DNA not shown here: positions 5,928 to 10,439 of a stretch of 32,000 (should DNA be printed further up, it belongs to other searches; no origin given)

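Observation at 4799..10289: SNF2 ATPase with a 900-aa unknown N-terminus paired with an AIPR-like protein: candidate two-gene defence module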

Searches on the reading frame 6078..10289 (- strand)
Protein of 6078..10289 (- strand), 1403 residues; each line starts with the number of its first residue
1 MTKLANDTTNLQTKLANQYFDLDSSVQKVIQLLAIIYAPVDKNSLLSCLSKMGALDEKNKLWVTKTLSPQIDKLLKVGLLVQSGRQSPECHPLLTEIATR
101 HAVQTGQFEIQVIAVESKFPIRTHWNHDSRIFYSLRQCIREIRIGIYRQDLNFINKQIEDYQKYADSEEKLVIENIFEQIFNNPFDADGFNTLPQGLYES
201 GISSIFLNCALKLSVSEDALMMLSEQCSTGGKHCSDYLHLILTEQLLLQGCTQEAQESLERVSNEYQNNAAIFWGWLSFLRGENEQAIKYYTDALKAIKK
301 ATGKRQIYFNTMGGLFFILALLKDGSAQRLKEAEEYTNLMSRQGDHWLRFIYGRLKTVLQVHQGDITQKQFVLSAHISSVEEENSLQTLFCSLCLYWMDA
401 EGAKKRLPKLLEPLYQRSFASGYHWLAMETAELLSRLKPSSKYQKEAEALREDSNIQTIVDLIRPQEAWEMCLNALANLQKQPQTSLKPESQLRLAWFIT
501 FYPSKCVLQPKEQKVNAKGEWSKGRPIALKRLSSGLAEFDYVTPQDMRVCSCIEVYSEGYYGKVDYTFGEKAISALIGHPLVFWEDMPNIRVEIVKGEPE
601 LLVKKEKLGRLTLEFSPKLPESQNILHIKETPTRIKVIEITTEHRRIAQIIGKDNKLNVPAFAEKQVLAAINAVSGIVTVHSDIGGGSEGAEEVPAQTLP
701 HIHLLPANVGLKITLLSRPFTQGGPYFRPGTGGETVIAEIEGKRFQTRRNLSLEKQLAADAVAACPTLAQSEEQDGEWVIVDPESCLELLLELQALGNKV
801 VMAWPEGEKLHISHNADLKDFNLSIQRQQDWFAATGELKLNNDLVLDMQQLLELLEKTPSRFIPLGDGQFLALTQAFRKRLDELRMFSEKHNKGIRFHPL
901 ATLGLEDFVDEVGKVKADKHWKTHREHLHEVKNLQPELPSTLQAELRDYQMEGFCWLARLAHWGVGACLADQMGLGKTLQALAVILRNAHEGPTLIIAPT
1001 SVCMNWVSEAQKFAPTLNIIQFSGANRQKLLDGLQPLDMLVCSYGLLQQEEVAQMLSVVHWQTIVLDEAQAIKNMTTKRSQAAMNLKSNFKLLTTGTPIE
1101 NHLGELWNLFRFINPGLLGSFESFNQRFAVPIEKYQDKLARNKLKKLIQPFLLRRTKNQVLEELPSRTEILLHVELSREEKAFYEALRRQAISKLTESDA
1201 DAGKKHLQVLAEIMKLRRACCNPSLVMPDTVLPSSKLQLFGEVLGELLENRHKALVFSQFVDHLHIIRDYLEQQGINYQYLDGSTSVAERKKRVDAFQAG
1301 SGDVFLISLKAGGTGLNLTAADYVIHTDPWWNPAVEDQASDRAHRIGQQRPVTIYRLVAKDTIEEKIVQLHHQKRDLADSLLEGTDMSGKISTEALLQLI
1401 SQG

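Call 5: search_protein_families(library=pfam, proteins=[window:6078-10289:-], max_evalue=0.1)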
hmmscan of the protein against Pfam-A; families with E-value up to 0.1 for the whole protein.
window:6078-10289:- (1403 aa): 4 families
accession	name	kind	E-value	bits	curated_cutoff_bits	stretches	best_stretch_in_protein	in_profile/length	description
PF00176.29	SNF2-rel_dom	-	3.8e-66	223.6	24.9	1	949-1225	1-290/290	SNF2-related domain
PF00271.37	Helicase_C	-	1e-25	90.6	23.5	1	1243-1347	5-110/110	Helicase conserved C-terminal domain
PF00270.35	DEAD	-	1e-07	32.3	26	1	971-1098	21-160/167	DEAD/DEAH box helicase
PF06733.21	DEAD_2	-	0.1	12.7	21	0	1037-1080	118-163/172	DEAD_2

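Call 6: search_protein_families(library=padloc, proteins=[window:6078-10289:-], max_evalue=0.1)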
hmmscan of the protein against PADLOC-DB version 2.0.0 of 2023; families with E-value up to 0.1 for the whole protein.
window:6078-10289:- (1403 aa): 36 families (the best 25 are shown)
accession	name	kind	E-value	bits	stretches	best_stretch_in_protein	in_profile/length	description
PDLC02850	DpdE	-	2.4e-190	633.2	1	475-1403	331-1263/1282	DpdE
PDLC02849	DpdE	-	2.3e-179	596.4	1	709-1400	169-851/857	DpdE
PDLC02845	DpdE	-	5e-159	529.4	1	667-1396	584-1287/1293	DpdE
PDLC02842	DpdE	-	2.6e-144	480.5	1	862-1400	611-1174/1176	DpdE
PDLC02848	DpdE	-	1e-120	402.2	1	607-1269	29-681/856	DpdE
PDLC00633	ZorD1|ZorD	-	2.8e-119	397.6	1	826-1394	321-896/908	"SWI2/SNF2 helicase, Mrr-like nuclease"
PDLC02851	DpdE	-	4.3e-105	350.6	1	905-1389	556-1042/1055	DpdE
PDLC00629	ZorD1|ZorD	-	1e-92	309.7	1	925-1387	461-960/1012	"SWI2/SNF2 helicase, Mrr-like nuclease"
PDLC00632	ZorD1|ZorD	-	1.9e-92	308.9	2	1040-1386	719-1084/1101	"SWI2/SNF2 helicase, Mrr-like nuclease"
PDLC00631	ZorD1|ZorD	-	6.4e-87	290.4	1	921-1389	415-917/1071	"SWI2/SNF2 helicase, Mrr-like nuclease"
PDLC00634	ZorD1|ZorD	-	1.3e-84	282.8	2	1059-1390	632-977/1208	"SWI2/SNF2 helicase, Mrr-like nuclease"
PDLC00628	ZorD1|ZorD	-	7.2e-71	237.2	1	926-1400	492-982/1171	"SWI2/SNF2 helicase, Mrr-like nuclease"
PDLC02854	DpdE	-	6.9e-60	200.9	2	1038-1390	703-1071/1083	DpdE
PDLC00627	ZorD1|ZorD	-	2.3e-57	192.7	2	1055-1360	623-963/1006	"SWI2/SNF2 helicase, Mrr-like nuclease"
PDLC02627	DrmD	-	2.6e-42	142.9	1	967-1380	321-696/748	DrmD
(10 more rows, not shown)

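Call 7: search_protein_families(library=ncbifam, proteins=[window:6078-10289:-], max_evalue=0.1)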
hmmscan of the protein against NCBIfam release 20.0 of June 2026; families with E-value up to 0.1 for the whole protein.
window:6078-10289:- (1403 aa): 18 families
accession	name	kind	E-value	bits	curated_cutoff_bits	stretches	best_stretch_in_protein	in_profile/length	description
NF058637.1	helic_SCO1167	equivalog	1.1e-135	453.9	1200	1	909-1387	432-915/932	SCO1167/SCO6262 family helicase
NF053675.1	pilus_reg_Snf2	equivalog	4.3e-126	422.3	1100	1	874-1396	515-1022/1029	pilus expression-regulating Snf2 family helicase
NF041790.1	anti-phage_ZorD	equivalog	1.8e-73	248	1500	2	1056-1356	721-1034/1035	type I Zorya anti-phage system protein ZorD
NF038318.1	DISARM_DrmD_b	equivalog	2.3e-30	105.4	950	2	945-1187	29-274/868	DISARM system SNF2-like helicase DrmD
NF042964.1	phospholipD_antiphage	equivalog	1.3e-17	63.4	1100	2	959-1164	244-483/895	phospholipase D-like domain-containing anti-phage protein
NF038317.1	DISARM_DrmD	equivalog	9.6e-17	60.6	610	2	1249-1363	504-626/1021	DISARM system SNF2-like helicase DrmD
NF058636.1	helic_sll1366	equivalog_domain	8.5e-14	51.1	550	1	932-977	543-589/589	sll1366 family intein-prone helicase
NF041062.1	DpdE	equivalog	2.4e-13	49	500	2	969-1179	175-377/1048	protein DpdE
NF003426.0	PRK04914.1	equivalog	3.1e-12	45.6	576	2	968-1195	174-407/959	RNA polymerase-associated protein RapA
NF010337.0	PRK13766.1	equivalog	1.3e-07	30.2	610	1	1185-1375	302-494/781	Hef nuclease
NF002340.1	PRK01297.1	equivalog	1.1e-05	24.5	564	1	1236-1348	236-339/372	ATP-dependent RNA helicase RhlB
NF045503.1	repair_heli_XPB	equivalog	1.1e-05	24.2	610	1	1246-1368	411-531/548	DNA repair helicase XPB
NF008394.0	PRK11192.1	equivalog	2.5e-05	23.3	507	1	1245-1328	239-323/441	ATP-dependent RNA helicase SrmB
NF003419.0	PRK04837.1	equivalog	0.0072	15.1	588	0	1247-1348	250-346/424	ATP-dependent RNA helicase RhlB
NF008744.0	PRK11776.1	equivalog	0.011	14.3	524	0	1247-1349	236-339/460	ATP-dependent RNA helicase DbpA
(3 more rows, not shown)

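Call 9: find_encoding_contigs(protein=window:6078-10289:-, flank=10000, max_places=6)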
Protein window:6078-10289:- (1403 aa): no gene with exactly this product is on record in the collection.

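Call 29: search_solved_structures(query=window:6078-10289:-, max_evalue=0.001)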
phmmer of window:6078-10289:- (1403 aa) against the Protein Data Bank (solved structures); distinct sequences matched with E-value up to 0.001: 87 (the best 60 are shown).
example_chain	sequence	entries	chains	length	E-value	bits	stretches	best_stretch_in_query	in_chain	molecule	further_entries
1z63_A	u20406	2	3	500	1.2e-97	331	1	932-1400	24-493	Helicase of the snf2/rad54 family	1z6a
6fhs_G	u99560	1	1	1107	1.6e-80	274.3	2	917-1233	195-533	Ino80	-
8oo7_G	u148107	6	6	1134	1.7e-80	274.2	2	917-1233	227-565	Chromatin-remodeling ATPase Ino80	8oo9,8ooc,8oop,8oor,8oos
8atf_G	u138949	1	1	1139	1.7e-80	274.2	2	917-1233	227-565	Ino80 ATPase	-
6fml_G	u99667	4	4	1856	7.5e-80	272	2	917-1233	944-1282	Ino80 | Ino80 ATPase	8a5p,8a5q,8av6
6igm_H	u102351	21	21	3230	1.4e-79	271.2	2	934-1231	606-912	Helicase SRCAP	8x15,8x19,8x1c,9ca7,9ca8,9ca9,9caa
6hts_G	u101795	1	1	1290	7.3e-79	268.8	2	939-1226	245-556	Chromatin-remodeling ATPase INO80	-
7zi4_G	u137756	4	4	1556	1.2e-78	268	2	939-1226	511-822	Chromatin-remodeling ATPase INO80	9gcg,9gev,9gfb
9ge5_G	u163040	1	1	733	1.8e-77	264.2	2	946-1227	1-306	Chromatin-remodeling ATPase INO80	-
6gej_M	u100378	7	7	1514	8.8e-77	261.9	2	910-1234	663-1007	Helicase SWR1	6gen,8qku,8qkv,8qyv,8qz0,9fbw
9b1d_A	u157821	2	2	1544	9.3e-77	261.8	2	910-1234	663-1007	Helicase SWR1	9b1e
7otq_K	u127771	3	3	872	3.6e-76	259.8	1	945-1387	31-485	Chromodomain-helicase-DNA-binding protein 1-like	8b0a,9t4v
7epu_B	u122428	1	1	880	3.7e-76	259.8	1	945-1387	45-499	Chromodomain-helicase-DNA-binding protein 1-like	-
7enn_K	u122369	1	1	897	3.9e-76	259.7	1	945-1387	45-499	Chromodomain-helicase-DNA-binding protein 1-like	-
8euf_Q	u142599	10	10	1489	7.6e-76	258.8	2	934-1228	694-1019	Chromatin-remodeling ATPase INO80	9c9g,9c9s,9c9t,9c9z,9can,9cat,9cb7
8qy7_A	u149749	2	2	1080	1.8e-59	204.6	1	874-1385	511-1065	DEAD/DEAH box helicase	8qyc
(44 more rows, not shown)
